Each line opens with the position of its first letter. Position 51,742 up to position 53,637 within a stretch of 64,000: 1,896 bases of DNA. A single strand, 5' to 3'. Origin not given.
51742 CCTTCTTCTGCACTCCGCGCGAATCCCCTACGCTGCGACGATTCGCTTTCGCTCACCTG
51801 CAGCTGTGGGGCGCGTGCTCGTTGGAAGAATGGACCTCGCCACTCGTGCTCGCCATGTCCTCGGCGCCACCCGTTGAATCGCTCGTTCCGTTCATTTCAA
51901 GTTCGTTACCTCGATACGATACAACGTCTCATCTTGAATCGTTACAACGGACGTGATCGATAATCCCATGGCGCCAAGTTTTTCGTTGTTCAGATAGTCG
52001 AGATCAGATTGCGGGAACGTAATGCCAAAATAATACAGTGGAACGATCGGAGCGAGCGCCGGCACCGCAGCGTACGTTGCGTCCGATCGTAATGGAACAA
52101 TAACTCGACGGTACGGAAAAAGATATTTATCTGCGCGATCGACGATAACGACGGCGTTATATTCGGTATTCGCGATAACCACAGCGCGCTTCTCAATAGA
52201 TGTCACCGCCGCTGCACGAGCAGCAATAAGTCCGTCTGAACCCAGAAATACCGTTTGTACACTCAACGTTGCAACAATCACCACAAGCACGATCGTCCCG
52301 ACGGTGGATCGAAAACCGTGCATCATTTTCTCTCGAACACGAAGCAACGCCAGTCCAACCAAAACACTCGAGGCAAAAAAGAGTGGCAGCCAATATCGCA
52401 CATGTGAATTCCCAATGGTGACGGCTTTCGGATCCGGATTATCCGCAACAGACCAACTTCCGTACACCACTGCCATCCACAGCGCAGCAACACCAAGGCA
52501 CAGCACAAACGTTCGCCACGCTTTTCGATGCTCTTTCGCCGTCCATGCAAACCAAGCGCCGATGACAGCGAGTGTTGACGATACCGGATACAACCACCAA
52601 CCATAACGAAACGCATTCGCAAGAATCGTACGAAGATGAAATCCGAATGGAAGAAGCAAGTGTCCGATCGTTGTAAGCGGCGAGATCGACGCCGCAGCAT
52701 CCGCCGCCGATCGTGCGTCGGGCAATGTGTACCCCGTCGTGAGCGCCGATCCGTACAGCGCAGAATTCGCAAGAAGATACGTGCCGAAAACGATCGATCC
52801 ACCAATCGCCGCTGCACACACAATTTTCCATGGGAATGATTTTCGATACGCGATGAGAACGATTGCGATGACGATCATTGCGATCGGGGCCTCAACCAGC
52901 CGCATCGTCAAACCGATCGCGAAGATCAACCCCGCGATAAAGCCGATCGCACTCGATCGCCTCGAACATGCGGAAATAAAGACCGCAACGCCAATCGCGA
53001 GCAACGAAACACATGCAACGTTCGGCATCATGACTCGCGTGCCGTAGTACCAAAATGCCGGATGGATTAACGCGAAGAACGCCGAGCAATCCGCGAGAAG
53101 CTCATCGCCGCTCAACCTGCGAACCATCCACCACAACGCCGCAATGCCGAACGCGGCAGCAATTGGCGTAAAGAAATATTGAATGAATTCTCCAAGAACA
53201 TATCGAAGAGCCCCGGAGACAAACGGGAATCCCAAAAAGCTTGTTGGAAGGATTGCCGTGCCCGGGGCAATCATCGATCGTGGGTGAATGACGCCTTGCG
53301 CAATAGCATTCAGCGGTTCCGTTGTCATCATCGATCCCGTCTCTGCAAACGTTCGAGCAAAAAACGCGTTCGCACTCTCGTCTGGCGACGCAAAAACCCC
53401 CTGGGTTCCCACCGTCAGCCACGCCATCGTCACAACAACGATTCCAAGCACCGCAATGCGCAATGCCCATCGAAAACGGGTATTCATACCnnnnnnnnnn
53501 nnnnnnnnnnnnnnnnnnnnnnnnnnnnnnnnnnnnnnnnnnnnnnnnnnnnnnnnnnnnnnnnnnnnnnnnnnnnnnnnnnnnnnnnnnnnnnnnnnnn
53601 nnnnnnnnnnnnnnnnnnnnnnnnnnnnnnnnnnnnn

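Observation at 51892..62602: Envelope glycosylation cluster combining a UXS-like decarboxylase, a polyprenyl-P glycosyltransferase, a DUF2304-like gene, GT-C enzymes, GT4 enzymes and a CDP-alcohol phosphatidyltransferase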

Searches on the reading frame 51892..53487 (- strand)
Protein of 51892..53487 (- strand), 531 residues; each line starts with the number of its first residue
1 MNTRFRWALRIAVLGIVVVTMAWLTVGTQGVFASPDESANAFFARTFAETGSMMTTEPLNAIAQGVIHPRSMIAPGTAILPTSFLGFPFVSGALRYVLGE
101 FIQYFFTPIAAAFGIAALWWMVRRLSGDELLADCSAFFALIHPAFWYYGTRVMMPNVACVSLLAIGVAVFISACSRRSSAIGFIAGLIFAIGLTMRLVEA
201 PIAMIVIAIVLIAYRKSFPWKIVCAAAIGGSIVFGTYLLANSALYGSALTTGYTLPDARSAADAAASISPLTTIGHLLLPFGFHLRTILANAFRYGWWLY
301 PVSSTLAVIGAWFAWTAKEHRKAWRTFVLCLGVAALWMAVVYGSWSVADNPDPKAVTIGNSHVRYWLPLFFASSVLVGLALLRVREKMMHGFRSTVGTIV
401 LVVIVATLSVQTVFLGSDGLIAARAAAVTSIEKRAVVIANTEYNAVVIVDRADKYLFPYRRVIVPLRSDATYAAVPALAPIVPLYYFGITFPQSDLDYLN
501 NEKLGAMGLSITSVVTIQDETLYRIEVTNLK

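Call 4: search_protein_families(library=pfam, proteins=[window:51892-53487:-], max_evalue=0.01)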
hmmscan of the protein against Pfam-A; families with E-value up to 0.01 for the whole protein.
window:51892-53487:- (531 aa): 1 family
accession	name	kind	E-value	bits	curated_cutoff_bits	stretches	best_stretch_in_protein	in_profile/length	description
PF13231.12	PMT_2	-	5e-05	24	26.1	1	103-235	24-155/160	Dolichyl-phosphate-mannose-protein mannosyltransferase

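Call 5: search_protein_families(library=ncbifam, proteins=[window:51892-53487:-], max_evalue=0.01)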
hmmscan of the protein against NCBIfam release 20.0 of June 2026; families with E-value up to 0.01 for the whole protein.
window:51892-53487:- (531 aa): 1 family
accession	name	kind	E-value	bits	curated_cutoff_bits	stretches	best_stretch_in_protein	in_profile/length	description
NF047440.1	LA3751_2_3_fam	subfamily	0.00022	20.2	200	1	87-249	81-248/460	LA_3751/LA_3752 family putative glycosyltransferase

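Call 7: search_solved_structures(query=window:51892-53487:-, max_evalue=1)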
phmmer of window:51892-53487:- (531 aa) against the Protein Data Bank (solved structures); distinct sequences matched with E-value up to 1: 2.
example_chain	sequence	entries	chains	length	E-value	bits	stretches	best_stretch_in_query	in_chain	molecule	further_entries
11kc_A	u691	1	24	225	0.017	17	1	318-410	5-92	Designed nanoparticle O43-TM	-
6b85_J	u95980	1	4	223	0.02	16.8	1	318-410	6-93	TMHC4_R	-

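Call 9: find_homologous_proteins(query=window:51892-53487:-)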
Query window:51892-53487:- (531 aa): 173 proteins with E <= 0.001 among 8000 candidates; the best 120 are listed.
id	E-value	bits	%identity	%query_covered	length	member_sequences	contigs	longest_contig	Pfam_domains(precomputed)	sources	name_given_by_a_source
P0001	0.0e+0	1160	100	100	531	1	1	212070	-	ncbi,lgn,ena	-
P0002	1.9e-293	992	83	99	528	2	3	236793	PF13231.13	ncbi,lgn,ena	ncbi:MAG: hypothetical protein AAB473_02030 [Patescibacteria group bacterium]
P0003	1.4e-290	982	83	99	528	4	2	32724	-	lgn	-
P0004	6.6e-268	908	76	99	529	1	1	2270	-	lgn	-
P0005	1.7e-265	900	76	99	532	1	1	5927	-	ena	-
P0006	3.9e-250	849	72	100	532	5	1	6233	-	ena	-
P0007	4.2e-248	842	71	100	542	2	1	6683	-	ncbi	-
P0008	1.4e-244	831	72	98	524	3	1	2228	-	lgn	-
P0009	1.9e-243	827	72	97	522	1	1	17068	-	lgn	-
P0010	1.2e-224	765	66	99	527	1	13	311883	-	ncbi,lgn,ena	-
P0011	2.5e-218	744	65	100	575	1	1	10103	PF13231.13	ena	-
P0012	4.0e-217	740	62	99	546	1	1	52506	-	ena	-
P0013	1.5e-214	732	62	99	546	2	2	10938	-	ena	-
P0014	2.5e-214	731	63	99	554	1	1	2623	PF13231.13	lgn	-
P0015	1.2e-213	729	62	99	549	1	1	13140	PF13231.13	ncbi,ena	-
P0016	1.5e-213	728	63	100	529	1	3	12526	PF13231.13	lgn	-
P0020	3.2e-189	648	58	96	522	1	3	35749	PF13231.13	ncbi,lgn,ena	-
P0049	6.0e-133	462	45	98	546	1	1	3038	PF13231.13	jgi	jgi:hypothetical protein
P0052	2.1e-117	411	43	97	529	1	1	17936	PF13231.13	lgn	-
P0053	2.1e-116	408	41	98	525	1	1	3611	PF13231.13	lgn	-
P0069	6.4e-110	386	41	99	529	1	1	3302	PF13231.13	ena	-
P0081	8.0e-106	373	40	98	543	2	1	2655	PF13231.13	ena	-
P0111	1.0e-97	346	37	97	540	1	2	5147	PF13231.13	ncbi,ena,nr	ncbi:hypothetical protein IH979_02840 [Patescibacteria group bacterium]|nr:hypothetical protein [Pat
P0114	2.0e-97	345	41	95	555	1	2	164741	PF13231.13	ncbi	-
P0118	1.1e-95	339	39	97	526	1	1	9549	PF13231.13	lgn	-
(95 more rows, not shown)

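Call 21: predict_structure(alignment_id=A1)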
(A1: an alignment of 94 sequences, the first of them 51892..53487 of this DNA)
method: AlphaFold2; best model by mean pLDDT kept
length: 531 residues; sequences in the alignment: 94
mean_pLDDT: 94.6   pTM: 0.93
mean pLDDT of the five models: 94.6, 94.1, 93.6, 93.4, 93.3
residues with pLDDT >= 90: 474; 70-90: 45; 50-70: 11; < 50: 1
segments of 3 or more residues with pLDDT < 50: none
pLDDT, mean of each block of 10 residues (from residue 1): 89 97 95 96 98 97 95 95 94 98 97 98 97 98 98 97 99 98 99 95 97 97 98 97 94 80 62 79 91 96 98 97 98 96 86 92 96 98 92 93 98 97 97 98 97 96 92 96 98 97 96 97 92 42
secondary structure, 60 per line:
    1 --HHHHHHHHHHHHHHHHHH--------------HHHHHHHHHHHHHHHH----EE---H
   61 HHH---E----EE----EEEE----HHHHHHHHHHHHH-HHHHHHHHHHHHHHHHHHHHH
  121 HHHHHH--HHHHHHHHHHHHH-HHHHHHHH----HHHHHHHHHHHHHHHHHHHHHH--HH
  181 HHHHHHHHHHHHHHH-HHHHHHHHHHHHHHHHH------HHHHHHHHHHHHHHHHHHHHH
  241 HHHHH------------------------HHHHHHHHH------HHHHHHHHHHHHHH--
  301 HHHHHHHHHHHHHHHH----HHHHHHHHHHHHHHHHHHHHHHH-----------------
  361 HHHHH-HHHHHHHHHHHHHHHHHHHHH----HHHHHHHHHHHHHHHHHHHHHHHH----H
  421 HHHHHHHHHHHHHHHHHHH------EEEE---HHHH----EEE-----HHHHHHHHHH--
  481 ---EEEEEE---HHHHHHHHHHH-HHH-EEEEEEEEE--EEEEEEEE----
elements in order: H3-20 H35-50 H60-63 E78-81 H86-98 H100-126 H129-141 H143-150 H155-176 H179-195 H197-213 H220-245 H270-278 H285-298 H301-316 H321-343 H361-365 H367-387 H392-415 H420-439 E446-449 H453-456 E461-463 H469-478 E484-489 H493-503 E509-517 E520-527

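Call 74: search_solved_structures(query=A1, max_evalue=10)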
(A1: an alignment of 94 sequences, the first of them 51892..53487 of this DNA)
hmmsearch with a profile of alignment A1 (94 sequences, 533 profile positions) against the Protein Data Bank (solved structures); distinct sequences matched with E-value up to 10: 0.
